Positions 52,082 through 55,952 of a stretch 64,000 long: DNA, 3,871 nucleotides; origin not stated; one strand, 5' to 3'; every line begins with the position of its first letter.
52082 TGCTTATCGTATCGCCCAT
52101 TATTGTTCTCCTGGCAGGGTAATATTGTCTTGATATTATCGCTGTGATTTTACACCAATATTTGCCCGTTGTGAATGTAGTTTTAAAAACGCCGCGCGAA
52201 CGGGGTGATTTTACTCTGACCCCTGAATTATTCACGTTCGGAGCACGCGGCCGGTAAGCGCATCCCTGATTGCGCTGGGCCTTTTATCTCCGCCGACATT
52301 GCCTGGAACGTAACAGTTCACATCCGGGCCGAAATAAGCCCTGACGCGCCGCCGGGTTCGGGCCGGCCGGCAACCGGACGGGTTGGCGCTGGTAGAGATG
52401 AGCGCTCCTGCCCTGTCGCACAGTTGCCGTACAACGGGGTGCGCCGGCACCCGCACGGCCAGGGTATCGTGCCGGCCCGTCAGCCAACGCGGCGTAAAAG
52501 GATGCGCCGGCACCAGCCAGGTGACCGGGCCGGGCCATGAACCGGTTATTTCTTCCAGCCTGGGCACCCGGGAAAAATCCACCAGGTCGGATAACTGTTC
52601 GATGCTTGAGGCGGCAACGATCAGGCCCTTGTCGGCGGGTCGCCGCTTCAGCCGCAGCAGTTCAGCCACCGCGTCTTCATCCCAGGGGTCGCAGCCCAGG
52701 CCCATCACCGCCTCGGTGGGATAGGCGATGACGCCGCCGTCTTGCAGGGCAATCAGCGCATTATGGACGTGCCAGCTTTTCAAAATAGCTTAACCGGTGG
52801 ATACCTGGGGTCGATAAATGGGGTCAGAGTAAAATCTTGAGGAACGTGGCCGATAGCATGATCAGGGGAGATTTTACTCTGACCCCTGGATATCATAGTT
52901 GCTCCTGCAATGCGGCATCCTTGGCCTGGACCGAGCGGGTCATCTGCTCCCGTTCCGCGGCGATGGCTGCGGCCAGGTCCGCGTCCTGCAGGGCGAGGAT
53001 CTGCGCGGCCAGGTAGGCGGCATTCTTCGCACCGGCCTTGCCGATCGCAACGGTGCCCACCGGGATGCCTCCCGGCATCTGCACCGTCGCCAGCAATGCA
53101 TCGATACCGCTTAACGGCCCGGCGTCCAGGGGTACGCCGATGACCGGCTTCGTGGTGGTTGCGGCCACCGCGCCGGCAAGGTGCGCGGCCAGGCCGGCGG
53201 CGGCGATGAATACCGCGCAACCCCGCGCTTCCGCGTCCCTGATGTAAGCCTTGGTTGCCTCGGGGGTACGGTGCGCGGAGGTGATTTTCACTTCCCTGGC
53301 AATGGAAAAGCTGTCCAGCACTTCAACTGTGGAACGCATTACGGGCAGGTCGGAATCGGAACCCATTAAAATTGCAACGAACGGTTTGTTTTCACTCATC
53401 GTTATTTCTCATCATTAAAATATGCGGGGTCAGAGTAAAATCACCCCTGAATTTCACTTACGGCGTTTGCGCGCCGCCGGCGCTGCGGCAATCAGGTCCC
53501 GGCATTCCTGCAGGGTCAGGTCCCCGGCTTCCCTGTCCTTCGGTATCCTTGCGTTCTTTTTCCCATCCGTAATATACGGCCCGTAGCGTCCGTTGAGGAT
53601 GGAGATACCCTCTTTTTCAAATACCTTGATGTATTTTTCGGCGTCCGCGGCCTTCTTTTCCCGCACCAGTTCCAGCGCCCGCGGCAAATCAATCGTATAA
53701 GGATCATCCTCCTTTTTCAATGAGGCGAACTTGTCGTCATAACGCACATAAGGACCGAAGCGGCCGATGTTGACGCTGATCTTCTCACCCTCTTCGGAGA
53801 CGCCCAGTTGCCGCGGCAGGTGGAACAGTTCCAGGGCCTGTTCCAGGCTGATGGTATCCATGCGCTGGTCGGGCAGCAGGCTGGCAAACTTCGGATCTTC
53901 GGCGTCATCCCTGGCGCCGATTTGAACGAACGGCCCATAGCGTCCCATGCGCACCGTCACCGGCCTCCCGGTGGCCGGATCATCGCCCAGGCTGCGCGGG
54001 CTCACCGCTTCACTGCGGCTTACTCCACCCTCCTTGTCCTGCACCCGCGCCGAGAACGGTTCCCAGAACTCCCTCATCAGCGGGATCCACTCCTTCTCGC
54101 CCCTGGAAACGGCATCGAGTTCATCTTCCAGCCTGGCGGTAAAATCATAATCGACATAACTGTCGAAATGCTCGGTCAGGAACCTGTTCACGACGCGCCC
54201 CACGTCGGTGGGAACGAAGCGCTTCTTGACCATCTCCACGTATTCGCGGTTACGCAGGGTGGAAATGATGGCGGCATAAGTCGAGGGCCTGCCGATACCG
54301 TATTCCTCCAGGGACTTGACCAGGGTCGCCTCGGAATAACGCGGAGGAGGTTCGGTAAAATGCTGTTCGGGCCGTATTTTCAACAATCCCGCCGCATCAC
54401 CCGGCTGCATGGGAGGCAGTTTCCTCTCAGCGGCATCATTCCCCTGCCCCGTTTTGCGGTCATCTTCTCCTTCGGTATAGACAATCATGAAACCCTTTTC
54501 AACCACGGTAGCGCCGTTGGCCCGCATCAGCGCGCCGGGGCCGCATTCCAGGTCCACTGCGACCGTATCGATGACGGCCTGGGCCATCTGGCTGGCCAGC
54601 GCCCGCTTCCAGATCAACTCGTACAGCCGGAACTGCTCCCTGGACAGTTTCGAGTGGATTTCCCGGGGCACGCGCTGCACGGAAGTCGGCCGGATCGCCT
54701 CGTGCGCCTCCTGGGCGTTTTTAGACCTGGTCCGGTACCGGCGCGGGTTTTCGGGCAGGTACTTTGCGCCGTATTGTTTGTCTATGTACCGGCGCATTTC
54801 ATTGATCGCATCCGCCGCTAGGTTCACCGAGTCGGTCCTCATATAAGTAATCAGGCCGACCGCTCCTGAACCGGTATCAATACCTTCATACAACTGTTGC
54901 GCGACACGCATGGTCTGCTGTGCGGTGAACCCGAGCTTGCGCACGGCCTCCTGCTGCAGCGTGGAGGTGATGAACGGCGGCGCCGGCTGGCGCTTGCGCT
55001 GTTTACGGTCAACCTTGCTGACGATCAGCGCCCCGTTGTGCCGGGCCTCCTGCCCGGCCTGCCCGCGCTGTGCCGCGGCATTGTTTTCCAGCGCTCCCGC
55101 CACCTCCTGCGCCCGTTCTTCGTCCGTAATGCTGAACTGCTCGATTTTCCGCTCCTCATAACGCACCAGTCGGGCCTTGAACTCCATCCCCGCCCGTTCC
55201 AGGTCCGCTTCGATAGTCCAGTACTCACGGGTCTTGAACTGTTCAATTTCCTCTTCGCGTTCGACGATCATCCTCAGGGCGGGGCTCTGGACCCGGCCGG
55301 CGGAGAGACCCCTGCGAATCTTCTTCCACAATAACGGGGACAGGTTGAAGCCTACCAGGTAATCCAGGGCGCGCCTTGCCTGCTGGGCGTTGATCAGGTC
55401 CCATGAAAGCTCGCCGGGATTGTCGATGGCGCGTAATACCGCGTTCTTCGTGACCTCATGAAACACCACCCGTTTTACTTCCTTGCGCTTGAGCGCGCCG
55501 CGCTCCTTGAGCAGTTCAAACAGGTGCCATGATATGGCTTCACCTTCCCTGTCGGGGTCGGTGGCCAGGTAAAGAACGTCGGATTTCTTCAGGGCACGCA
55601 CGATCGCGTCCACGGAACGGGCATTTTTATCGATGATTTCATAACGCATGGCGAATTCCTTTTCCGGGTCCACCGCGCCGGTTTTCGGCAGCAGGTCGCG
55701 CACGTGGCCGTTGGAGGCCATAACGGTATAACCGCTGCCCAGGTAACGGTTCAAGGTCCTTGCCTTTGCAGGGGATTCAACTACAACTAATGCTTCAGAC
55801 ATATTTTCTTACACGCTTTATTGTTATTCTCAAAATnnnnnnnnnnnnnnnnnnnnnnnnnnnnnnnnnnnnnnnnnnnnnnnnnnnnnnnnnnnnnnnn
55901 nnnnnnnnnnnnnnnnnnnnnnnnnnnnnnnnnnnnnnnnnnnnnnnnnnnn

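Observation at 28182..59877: Abundant family of REP-like palindromic repeats (core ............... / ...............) in three structural variants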

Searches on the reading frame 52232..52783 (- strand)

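Call 8: search_protein_families(library=pfam, proteins=[window:52232-52783:-])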
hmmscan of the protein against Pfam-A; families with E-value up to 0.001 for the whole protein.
window:52232-52783:- (183 aa): 1 family
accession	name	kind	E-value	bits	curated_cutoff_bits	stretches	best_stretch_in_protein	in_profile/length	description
PF01300.24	Sua5_yciO_yrdC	-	2e-44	151.6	25.1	1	12-182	2-176/178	Telomere recombination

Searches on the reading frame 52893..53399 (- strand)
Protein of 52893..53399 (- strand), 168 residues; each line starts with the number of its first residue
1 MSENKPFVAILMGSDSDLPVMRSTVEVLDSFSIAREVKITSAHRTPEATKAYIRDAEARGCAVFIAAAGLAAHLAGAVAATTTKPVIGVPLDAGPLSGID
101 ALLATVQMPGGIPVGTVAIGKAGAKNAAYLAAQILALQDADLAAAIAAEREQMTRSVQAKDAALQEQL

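Call 8: search_protein_families(library=pfam, proteins=[window:52893-53399:-])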
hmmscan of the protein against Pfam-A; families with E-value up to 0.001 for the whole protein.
window:52893-53399:- (168 aa): 1 family
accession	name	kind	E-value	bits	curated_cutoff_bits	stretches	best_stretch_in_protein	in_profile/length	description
PF00731.26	AIRC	-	3.4e-57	192.6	30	1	8-155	2-147/148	AIR carboxylase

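Call 11: find_encoding_contigs(protein=window:52893-53399:-, flank=10000, max_places=6)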
Protein window:52893-53399:- (168 aa): 13 contigs read that carry it; 6 places shown.
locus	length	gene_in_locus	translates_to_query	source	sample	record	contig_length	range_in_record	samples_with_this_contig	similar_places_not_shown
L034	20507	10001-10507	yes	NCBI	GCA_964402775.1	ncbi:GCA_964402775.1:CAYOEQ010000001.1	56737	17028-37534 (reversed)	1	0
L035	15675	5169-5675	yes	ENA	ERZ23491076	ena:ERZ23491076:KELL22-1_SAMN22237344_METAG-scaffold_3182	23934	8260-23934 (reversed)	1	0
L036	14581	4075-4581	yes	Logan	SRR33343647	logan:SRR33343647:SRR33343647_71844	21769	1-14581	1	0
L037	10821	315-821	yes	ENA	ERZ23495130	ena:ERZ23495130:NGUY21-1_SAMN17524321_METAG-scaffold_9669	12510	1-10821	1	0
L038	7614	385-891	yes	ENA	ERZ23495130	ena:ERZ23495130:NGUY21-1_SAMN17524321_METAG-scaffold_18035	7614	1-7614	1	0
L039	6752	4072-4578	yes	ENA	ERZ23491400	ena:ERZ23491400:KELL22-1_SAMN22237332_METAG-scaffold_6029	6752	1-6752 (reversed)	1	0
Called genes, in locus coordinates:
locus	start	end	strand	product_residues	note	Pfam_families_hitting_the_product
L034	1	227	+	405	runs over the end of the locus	PF00355:Rieske, PF00848:Ring_hydroxyl_A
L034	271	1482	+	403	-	PF07690:MFS_1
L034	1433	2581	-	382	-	PF07690:MFS_1, PF00083:Sugar_tr (faint), PF07690:MFS_1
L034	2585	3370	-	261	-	PF09339:HTH_IclR, PF01614:IclR_C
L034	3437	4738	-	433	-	PF01029:NusB, PF22458:RsmF-B_ferredox, PF01189:Methyltr_RsmB-F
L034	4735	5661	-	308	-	PF00551:Formyl_trans_N, PF02911:Formyl_trans_C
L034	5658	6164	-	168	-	PF01327:Pep_deformylase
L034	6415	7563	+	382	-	PF02481:DNA_processg_A, PF17782:WHD_DprA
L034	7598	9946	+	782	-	PF01751:Toprim, PF01131:Topoisom_bac, PF13368:Toprim_C_rpt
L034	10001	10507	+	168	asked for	PF00731:AIRC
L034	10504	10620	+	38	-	-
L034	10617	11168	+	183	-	PF01300:Sua5_yciO_yrdC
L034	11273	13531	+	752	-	PF07715:Plug, PF00593:TonB_dep_Rec_b-barrel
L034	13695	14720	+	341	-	PF01156:IU_nuc_hydro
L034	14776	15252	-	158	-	PF08472:S6PP_C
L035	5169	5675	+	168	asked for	PF00731:AIRC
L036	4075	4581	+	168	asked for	PF00731:AIRC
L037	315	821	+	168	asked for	PF00731:AIRC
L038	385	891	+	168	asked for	PF00731:AIRC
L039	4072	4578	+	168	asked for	PF00731:AIRC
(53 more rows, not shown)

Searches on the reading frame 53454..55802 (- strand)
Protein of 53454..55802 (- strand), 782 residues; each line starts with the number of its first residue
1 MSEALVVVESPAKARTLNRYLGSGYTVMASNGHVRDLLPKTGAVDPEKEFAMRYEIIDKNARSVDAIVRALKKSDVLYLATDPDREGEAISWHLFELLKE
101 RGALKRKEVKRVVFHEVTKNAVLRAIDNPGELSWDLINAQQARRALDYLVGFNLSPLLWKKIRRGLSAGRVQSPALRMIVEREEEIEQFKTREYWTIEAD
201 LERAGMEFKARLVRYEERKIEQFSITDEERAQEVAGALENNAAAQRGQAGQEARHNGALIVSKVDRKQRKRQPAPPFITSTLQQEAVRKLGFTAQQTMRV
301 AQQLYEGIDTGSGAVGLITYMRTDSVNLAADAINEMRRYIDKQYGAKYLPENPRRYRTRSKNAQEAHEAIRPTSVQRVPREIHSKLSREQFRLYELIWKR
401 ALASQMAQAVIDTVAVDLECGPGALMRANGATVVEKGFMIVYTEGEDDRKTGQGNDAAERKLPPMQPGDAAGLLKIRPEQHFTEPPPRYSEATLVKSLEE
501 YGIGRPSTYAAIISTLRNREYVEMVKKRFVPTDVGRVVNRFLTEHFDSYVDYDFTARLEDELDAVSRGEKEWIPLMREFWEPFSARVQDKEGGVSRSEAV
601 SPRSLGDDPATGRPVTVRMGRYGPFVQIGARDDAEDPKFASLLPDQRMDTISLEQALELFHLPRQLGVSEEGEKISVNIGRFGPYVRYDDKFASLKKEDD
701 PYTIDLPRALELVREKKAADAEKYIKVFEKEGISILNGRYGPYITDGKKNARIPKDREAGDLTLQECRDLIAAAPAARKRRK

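Call 8: search_protein_families(library=pfam, proteins=[window:53454-55802:-])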
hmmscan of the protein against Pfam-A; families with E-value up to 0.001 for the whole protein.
window:53454-55802:- (782 aa): 3 families
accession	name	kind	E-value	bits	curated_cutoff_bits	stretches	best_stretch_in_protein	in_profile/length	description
PF01131.25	Topoisom_bac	-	1.1e-125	420.3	35.1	1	133-576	3-410/411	DNA topoisomerase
PF13368.11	Toprim_C_rpt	-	2.7e-52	174.9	22.3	3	670-719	3-52/57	Topoisomerase C-terminal repeat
PF01751.28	Toprim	-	2.5e-19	69.7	23.1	1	5-116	2-95/96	Toprim domain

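Call 33: list_cluster_members(proteins=[window:53454-55802:-, window:52893-53399:-, window:58743-59768:-])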
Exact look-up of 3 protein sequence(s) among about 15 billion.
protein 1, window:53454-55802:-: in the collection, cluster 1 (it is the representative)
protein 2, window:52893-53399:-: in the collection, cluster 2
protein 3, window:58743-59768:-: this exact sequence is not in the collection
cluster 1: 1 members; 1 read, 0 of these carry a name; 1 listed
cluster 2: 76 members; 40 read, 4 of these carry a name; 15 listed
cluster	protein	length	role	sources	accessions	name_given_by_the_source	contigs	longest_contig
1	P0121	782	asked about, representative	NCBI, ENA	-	-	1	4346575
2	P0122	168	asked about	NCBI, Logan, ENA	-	-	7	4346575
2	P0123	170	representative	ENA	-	-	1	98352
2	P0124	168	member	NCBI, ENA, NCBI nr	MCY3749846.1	MAG: 5-(carboxyamino)imidazole ribonucleotide mutase [Gammaproteobacteria bacterium] | 5-(carboxyamino)imidazole ribonucleotide mutase [Gammaproteobacteria bacterium]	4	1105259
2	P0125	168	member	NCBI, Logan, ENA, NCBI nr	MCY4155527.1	MAG: 5-(carboxyamino)imidazole ribonucleotide mutase [Gammaproteobacteria bacterium] | 5-(carboxyamino)imidazole ribonucleotide mutase [Gammaproteobacteria bacterium]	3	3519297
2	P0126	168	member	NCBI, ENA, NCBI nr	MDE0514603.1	MAG: 5-(carboxyamino)imidazole ribonucleotide mutase [Gammaproteobacteria bacterium] | 5-(carboxyamino)imidazole ribonucleotide mutase [Gammaproteobacteria bacterium]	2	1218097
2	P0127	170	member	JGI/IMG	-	5-(carboxyamino)imidazole ribonucleotide mutase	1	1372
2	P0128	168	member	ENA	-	-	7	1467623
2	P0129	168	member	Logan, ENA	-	-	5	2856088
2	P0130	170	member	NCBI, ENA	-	-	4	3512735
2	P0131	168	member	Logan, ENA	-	-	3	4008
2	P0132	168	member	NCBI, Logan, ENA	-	-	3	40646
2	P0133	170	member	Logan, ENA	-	-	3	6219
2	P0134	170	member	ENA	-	-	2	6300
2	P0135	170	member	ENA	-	-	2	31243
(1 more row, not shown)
